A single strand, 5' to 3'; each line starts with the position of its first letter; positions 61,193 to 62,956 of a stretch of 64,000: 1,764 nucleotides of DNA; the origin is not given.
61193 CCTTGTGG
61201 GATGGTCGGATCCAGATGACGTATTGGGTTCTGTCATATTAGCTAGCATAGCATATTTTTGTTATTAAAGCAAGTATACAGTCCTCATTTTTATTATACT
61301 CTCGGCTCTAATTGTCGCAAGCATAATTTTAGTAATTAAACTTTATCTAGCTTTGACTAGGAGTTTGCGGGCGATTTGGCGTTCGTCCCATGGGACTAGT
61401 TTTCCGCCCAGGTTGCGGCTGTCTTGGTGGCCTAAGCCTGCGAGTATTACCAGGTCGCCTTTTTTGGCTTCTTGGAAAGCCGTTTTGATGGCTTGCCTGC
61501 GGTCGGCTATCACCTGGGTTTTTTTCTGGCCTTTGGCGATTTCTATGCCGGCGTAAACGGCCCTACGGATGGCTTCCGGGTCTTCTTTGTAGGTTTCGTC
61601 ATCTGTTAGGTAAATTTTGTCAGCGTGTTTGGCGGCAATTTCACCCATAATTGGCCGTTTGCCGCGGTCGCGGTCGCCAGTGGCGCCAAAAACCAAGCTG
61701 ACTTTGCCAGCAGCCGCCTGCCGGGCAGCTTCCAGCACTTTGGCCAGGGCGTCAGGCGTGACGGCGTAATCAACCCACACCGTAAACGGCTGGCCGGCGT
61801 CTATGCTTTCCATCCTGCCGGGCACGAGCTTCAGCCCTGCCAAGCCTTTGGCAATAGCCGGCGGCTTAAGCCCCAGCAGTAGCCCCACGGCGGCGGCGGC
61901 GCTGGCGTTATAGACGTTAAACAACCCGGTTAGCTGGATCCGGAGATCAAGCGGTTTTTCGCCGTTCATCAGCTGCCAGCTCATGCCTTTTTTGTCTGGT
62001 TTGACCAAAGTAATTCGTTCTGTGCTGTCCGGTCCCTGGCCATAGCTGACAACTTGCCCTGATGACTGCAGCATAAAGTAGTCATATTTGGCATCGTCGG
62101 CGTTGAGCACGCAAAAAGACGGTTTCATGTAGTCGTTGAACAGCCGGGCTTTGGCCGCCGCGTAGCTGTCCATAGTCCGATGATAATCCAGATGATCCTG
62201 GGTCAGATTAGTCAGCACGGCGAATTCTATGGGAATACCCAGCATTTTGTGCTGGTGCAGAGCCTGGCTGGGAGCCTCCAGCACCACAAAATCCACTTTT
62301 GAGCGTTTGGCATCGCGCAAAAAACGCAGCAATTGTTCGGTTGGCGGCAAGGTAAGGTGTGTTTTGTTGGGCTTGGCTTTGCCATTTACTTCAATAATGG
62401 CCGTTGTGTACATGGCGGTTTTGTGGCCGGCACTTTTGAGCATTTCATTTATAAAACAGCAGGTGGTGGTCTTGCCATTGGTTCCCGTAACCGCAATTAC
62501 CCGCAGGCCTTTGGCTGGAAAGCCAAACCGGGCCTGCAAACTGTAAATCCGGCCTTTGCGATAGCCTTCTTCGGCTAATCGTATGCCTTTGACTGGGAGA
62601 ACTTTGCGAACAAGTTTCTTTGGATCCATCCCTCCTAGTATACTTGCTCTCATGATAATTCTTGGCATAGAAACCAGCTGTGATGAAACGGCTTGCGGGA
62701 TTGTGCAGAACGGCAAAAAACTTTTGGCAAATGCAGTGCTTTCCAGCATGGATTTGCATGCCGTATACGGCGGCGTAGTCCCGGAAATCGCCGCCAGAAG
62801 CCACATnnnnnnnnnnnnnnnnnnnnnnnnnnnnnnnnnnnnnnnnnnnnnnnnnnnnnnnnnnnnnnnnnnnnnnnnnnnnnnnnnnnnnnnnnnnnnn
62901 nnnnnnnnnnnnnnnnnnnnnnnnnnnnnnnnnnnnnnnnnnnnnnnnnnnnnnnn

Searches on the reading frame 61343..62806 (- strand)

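Call 101: search_protein_families(library=pfam, proteins=[window:61343-62806:-], max_evalue=0.0001)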
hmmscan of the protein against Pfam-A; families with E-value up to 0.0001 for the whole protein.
window:61343-62806:- (487 aa): 2 families
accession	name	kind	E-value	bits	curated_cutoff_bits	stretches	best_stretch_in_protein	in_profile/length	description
PF08245.18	Mur_ligase_M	-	1.6e-44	152.7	24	1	106-307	1-199/200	Mur ligase middle domain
PF02875.26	Mur_ligase_C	-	1.8e-29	103.6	28.4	1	330-457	1-125/127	Mur ligase, glutamate ligase domain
